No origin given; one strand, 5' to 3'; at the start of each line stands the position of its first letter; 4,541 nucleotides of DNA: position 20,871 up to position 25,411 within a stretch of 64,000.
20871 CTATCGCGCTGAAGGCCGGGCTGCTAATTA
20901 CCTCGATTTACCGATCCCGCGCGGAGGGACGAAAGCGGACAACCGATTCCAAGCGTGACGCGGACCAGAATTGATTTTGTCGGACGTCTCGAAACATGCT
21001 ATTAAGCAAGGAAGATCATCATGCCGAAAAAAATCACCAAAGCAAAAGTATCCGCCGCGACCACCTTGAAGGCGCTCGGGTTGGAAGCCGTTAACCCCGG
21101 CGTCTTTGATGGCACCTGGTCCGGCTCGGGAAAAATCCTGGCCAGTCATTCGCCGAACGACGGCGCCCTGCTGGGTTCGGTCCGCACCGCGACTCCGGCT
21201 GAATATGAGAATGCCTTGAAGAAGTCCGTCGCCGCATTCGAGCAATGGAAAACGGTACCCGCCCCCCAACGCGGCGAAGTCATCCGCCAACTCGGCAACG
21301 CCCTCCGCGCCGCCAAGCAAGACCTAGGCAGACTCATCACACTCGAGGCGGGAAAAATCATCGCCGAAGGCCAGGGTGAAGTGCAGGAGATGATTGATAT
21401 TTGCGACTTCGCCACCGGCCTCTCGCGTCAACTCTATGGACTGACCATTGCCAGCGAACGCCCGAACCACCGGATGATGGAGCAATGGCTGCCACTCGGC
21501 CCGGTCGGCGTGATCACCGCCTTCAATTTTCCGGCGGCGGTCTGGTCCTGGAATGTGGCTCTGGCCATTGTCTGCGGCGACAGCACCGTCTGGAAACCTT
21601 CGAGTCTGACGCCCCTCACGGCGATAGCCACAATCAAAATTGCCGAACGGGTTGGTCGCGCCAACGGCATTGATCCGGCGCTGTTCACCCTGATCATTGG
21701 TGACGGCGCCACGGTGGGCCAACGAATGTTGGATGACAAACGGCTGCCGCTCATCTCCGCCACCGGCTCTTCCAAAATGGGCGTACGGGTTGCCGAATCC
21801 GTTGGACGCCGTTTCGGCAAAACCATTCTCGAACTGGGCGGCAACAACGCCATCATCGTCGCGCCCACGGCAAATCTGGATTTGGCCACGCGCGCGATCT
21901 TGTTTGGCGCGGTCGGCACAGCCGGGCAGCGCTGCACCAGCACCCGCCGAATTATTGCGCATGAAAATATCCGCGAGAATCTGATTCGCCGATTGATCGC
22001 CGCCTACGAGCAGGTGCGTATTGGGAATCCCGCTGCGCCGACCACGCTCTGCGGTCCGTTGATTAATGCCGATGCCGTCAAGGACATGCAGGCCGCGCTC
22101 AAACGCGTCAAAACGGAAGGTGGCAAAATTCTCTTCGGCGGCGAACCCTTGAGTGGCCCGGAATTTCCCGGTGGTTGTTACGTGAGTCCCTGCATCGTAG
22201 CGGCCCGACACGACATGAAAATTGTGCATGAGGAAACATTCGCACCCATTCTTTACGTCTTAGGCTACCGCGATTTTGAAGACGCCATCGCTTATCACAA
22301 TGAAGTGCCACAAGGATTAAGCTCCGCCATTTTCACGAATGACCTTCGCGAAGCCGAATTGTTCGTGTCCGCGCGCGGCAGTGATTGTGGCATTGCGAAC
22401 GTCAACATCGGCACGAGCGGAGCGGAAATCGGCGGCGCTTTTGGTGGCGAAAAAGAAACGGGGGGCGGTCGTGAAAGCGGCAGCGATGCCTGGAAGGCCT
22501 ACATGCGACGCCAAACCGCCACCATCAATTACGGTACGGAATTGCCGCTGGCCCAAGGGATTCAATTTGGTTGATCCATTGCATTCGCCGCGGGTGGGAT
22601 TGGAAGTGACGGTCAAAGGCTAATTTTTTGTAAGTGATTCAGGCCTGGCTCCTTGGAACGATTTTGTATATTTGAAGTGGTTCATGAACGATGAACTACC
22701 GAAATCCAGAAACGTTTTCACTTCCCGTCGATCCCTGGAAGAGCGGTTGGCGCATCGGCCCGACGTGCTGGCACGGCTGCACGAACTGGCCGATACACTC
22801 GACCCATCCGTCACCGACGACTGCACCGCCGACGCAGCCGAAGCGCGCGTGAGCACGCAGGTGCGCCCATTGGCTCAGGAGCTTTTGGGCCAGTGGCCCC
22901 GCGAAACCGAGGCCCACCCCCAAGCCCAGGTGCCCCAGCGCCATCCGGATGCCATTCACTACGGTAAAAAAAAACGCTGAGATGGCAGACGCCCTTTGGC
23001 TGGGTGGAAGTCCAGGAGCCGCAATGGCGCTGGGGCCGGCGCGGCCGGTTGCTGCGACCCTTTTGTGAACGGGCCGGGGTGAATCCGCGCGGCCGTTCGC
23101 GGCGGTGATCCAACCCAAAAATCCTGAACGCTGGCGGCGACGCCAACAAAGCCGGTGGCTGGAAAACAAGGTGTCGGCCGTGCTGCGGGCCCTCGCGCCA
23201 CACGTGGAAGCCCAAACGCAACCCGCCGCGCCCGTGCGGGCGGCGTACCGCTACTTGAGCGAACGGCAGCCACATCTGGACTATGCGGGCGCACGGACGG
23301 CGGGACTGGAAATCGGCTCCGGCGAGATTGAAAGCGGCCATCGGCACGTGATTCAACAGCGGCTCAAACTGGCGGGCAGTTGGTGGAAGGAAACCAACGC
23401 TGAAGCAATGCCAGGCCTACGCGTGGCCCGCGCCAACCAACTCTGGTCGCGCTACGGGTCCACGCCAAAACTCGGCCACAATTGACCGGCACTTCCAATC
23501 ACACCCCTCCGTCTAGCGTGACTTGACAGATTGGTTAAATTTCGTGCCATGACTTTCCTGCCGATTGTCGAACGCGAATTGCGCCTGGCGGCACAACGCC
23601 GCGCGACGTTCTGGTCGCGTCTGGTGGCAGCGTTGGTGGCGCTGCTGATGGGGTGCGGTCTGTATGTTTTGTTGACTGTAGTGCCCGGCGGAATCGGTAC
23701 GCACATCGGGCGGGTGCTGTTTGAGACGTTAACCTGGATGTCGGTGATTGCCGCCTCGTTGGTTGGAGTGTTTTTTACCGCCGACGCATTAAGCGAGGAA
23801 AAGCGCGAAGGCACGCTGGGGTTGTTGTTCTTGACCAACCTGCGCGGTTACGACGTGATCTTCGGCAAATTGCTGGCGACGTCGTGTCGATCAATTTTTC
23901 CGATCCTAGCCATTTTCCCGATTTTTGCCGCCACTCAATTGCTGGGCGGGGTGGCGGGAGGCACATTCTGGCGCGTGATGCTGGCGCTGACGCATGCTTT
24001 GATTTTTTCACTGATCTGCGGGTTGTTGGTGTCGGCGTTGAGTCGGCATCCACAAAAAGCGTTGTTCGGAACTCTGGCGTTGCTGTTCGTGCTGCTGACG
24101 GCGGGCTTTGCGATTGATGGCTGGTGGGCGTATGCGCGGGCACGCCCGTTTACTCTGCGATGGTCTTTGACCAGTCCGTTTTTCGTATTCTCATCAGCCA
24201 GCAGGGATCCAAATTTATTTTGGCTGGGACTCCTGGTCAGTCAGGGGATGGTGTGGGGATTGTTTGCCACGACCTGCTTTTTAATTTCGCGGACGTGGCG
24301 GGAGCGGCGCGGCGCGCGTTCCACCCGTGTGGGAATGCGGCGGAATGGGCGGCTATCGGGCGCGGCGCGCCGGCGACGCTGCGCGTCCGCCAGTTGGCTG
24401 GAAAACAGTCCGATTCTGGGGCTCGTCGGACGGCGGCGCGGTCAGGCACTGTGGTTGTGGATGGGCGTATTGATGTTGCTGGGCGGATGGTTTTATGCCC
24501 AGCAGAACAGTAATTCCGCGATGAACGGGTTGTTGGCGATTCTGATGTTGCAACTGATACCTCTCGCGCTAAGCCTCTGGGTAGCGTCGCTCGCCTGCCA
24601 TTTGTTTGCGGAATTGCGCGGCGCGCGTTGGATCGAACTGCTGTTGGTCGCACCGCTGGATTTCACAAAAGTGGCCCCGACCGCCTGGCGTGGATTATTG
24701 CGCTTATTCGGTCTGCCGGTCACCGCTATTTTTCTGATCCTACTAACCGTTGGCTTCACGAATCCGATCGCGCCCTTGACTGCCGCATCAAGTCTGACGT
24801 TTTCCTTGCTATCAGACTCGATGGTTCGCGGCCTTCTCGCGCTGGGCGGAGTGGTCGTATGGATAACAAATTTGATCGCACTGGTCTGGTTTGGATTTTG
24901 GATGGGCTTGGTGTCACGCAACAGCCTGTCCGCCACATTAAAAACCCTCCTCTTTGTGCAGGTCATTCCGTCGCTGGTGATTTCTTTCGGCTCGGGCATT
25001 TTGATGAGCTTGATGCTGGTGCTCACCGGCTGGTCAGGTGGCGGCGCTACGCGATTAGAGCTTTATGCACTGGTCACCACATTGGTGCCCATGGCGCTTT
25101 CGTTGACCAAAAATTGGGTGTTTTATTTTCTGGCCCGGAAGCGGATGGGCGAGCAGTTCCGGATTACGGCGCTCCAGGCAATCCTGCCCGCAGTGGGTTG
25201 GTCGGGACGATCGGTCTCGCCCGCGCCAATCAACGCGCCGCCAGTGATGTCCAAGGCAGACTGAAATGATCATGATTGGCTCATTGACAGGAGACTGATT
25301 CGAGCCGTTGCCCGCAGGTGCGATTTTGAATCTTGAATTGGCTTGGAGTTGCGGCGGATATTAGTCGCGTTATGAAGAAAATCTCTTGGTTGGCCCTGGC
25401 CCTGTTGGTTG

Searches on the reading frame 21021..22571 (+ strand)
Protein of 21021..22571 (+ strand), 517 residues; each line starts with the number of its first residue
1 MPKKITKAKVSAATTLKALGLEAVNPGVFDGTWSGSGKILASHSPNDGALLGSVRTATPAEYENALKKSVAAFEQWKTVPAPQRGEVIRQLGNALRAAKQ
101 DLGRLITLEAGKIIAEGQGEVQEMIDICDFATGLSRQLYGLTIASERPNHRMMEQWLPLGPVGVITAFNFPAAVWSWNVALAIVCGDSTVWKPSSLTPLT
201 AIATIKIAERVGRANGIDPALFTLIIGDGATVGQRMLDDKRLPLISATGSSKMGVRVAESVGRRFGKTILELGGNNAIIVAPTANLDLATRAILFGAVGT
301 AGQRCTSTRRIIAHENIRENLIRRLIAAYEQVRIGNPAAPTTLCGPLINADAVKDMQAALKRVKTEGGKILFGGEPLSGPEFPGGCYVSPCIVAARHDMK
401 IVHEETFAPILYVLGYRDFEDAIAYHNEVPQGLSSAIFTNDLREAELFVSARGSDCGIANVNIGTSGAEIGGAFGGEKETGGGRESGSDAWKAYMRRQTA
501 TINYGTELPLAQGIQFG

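Call 77: search_protein_families(library=pfam, proteins=[window:21021-22571:+], max_evalue=0.00001)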
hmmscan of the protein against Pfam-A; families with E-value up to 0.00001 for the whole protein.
window:21021-22571:+ (517 aa): 1 family
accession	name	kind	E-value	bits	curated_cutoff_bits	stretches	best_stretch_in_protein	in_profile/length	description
PF00171.27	Aldedh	-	2e-129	432.6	23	1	38-499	7-460/461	Aldehyde dehydrogenase family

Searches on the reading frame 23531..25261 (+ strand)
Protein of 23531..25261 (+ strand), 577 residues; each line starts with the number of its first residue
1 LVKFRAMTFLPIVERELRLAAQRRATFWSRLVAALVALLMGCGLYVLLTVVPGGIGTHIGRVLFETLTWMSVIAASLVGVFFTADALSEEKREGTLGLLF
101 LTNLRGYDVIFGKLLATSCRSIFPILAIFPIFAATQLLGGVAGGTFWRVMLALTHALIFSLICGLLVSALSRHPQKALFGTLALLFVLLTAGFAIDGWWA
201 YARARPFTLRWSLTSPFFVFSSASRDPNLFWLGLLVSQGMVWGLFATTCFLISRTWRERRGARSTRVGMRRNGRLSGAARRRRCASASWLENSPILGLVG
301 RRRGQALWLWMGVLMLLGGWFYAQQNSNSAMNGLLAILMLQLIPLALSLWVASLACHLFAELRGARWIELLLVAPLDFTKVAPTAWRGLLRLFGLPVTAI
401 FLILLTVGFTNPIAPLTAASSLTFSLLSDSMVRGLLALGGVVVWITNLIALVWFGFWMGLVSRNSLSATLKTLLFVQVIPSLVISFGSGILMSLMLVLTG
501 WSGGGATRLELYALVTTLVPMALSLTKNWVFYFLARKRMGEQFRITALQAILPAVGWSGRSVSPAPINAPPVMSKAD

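Call 77: search_protein_families(library=pfam, proteins=[window:23531-25261:+], max_evalue=0.00001)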
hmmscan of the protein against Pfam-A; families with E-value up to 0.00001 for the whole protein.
window:23531-25261:+ (577 aa): 1 family
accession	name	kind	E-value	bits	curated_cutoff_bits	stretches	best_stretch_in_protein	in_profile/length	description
PF12679.13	ABC2_membrane_2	-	1.6e-07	31.3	27.2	1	73-190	76-197/283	ABC-2 family transporter protein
